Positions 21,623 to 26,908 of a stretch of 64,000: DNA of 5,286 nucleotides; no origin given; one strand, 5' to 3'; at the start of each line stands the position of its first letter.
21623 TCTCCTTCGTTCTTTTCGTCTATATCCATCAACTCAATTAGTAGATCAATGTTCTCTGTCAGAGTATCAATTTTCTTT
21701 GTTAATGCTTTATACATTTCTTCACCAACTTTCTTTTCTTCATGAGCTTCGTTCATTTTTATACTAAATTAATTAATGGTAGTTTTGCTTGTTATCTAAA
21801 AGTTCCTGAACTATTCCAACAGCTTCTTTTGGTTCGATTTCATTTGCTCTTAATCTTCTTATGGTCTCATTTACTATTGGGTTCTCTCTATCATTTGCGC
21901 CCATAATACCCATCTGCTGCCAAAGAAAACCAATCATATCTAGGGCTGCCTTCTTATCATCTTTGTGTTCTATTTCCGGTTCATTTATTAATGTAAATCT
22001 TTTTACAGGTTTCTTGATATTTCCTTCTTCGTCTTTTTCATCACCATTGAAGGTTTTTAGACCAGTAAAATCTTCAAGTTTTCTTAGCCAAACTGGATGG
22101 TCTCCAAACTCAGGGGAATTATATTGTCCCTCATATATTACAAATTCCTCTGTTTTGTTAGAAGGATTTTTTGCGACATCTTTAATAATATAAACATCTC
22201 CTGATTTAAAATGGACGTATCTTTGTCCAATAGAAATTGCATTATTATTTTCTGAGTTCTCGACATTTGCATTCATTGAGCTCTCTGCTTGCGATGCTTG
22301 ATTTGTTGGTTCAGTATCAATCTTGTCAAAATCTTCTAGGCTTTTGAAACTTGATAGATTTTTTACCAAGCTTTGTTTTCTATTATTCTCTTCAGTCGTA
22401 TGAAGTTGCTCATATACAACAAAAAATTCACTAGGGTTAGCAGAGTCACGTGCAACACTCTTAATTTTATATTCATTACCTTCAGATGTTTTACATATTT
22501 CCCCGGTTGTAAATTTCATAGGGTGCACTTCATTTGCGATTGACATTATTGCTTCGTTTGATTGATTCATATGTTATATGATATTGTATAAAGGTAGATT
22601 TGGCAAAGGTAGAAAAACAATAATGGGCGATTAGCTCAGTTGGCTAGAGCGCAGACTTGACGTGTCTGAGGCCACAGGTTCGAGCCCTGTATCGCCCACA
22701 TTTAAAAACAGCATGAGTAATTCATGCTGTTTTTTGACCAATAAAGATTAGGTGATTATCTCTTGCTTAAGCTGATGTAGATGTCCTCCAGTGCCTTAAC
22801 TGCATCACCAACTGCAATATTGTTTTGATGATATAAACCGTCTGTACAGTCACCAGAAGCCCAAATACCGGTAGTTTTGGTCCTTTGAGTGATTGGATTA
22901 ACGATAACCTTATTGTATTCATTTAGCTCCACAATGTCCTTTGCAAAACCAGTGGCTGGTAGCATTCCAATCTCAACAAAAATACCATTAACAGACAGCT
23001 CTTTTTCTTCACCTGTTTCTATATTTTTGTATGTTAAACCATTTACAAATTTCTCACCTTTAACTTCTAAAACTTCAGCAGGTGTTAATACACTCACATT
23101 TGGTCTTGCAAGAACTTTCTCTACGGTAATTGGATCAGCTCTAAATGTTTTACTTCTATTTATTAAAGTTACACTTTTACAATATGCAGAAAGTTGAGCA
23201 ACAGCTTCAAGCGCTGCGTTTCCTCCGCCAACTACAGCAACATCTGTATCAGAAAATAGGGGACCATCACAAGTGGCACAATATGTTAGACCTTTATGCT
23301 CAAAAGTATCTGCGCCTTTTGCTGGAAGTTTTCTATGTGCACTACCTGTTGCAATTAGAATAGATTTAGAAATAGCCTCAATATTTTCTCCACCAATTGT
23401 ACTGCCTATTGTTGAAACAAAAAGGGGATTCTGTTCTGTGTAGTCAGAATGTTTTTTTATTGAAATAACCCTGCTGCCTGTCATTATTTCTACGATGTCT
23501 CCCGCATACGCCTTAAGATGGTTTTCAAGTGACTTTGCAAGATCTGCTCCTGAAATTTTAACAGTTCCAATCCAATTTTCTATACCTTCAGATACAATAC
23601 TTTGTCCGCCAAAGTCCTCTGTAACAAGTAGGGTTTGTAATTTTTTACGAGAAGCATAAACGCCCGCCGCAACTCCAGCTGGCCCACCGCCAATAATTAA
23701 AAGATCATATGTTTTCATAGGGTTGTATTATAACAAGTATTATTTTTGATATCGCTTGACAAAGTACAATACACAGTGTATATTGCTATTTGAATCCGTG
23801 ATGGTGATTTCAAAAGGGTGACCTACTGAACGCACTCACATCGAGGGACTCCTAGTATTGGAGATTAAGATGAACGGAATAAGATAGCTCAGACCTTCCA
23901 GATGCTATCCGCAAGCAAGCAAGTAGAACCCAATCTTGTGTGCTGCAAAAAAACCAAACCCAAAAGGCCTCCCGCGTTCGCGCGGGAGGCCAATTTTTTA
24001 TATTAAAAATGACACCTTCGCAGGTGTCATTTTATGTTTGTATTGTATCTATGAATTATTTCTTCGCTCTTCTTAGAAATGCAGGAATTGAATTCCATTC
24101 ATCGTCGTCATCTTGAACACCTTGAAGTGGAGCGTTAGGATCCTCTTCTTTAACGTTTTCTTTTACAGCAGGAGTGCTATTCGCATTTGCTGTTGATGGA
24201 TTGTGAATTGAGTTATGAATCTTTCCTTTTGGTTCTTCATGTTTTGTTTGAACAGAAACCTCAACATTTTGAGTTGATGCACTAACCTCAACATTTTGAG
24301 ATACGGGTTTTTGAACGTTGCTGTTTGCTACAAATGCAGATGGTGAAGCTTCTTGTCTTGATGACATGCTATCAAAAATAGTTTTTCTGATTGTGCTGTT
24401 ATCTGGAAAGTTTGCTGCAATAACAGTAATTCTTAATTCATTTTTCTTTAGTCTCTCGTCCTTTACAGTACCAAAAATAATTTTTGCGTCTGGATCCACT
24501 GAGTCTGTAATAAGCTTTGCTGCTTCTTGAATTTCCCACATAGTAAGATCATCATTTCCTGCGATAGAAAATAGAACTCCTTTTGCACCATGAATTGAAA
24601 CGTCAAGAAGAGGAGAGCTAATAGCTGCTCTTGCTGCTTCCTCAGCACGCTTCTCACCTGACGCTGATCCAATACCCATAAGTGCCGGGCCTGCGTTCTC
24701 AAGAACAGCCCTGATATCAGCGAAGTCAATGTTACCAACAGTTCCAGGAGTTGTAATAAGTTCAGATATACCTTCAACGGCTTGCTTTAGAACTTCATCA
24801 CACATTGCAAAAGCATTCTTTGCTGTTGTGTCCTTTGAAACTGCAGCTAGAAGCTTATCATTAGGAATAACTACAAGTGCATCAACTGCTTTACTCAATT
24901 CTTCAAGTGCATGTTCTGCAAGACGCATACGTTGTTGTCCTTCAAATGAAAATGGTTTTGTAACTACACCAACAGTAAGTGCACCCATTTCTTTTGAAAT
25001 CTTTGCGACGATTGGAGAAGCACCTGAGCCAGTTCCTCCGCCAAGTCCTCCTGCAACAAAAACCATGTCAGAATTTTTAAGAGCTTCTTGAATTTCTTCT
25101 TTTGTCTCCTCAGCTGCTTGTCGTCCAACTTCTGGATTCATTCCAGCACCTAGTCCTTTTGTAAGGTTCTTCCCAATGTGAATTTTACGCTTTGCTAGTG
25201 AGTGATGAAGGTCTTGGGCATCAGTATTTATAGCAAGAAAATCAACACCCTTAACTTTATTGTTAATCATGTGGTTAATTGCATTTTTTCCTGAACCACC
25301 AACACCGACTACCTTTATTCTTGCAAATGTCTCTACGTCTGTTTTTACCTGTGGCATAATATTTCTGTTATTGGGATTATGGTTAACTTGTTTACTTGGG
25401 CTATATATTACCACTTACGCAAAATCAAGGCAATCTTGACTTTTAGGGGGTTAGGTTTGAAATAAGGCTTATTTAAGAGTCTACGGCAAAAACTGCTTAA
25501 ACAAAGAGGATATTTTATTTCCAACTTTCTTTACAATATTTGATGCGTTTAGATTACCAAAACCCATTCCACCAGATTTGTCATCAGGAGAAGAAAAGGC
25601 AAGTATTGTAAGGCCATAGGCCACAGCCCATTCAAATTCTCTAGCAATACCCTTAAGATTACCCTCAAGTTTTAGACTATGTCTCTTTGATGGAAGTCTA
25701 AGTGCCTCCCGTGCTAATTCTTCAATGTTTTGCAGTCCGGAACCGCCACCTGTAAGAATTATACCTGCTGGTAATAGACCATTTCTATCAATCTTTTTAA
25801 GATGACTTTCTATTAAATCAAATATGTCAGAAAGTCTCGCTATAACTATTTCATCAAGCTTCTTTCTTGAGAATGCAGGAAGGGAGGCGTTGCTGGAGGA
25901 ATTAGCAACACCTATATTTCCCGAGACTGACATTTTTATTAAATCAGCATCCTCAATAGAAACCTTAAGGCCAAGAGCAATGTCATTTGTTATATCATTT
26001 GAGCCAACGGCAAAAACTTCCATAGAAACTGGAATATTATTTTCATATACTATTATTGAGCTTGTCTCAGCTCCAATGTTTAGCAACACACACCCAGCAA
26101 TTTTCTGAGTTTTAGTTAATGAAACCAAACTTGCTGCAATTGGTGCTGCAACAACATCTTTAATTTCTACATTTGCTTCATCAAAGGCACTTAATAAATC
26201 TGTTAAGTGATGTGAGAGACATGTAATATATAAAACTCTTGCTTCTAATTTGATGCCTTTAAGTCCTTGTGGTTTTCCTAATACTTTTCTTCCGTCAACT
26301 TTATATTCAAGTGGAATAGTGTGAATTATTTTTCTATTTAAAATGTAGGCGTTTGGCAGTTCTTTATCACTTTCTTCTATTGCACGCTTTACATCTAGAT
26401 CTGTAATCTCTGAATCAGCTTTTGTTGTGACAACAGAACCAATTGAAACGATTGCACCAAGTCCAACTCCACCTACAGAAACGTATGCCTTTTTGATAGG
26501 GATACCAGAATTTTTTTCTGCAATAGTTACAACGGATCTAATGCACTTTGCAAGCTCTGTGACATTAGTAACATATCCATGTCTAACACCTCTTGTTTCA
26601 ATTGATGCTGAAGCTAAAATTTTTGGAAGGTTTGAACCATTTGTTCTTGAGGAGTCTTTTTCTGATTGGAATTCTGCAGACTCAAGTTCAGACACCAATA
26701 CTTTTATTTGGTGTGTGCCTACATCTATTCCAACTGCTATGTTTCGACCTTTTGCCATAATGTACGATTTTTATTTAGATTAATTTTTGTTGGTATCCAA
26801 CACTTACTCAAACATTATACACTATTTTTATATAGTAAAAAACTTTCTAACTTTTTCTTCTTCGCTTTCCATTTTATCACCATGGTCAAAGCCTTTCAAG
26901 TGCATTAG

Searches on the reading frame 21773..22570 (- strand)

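Call 58: search_protein_families(library=pfam, proteins=[window:21773-22570:-], max_evalue=0.001)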
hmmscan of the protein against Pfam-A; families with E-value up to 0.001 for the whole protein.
window:21773-22570:- (265 aa): 1 family
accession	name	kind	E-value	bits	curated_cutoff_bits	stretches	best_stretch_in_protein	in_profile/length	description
PF07866.17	DUF1653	-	1.8e-10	41.4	23.5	1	117-176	2-54/62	Protein of unknown function (DUF1653)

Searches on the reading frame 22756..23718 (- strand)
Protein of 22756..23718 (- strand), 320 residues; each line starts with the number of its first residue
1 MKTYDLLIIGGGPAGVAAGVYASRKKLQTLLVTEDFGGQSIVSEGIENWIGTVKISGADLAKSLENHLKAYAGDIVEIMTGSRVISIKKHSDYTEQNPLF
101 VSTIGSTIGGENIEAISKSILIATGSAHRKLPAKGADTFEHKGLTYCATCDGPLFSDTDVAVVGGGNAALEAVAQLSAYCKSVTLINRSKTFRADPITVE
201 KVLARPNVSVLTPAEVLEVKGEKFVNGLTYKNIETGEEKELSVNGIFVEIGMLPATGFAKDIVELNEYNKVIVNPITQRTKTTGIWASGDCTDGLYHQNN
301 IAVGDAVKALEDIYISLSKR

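Call 58: search_protein_families(library=pfam, proteins=[window:22756-23718:-], max_evalue=0.001)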
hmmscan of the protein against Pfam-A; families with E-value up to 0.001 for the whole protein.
window:22756-23718:- (320 aa): 11 families
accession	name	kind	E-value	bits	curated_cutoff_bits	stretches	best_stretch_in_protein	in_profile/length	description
PF07992.20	Pyr_redox_2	-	8.8e-41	140.7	26.1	1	4-303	1-288/291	Pyridine nucleotide-disulphide oxidoreductase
PF13738.12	Pyr_redox_3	-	2.4e-16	60.3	30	2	117-289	125-305/305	Pyridine nucleotide-disulphide oxidoreductase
PF00070.33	Pyr_redox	-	1.8e-11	44.8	22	1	160-228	2-77/82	Pyridine nucleotide-disulphide oxidoreductase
PF12831.13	FAD_oxidored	-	1.9e-07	31.2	27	1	5-39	1-37/416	FAD dependent oxidoreductase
PF00890.30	FAD_binding_2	-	3.3e-07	30.3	20.4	1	5-52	1-50/414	FAD binding domain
PF01134.28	GIDA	-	2.7e-06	27.1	22.1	0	5-36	1-32/391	Glucose inhibited division protein A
PF01266.30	DAO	-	3.5e-05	24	27.9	0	5-43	1-42/353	FAD dependent oxidoreductase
PF03486.20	HI0933_like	-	3.7e-05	23.7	50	0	5-33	2-30/244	HI0933-like protein Rossmann domain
PF13450.12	NAD_binding_8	-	0.00021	21.9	21.9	0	8-39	1-34/68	NAD(P)-binding Rossmann-like domain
PF01494.25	FAD_binding_3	-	0.00053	19.7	22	0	157-192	1-36/349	FAD binding domain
PF01946.23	Thi4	-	0.00099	18.8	26.2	0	4-34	18-49/235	Thi4 family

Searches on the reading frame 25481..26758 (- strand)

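Call 58: search_protein_families(library=pfam, proteins=[window:25481-26758:-], max_evalue=0.001)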
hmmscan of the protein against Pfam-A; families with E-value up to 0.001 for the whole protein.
window:25481-26758:- (425 aa): 2 families
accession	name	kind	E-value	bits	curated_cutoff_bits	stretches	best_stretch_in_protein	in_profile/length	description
PF14450.12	FtsA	-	8.3e-21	75.1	31.8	1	224-382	1-127/127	Cell division protein FtsA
PF02491.25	SHS2_FTSA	-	7.2e-12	45.9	25.4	1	108-179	12-79/79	SHS2 domain inserted in FTSA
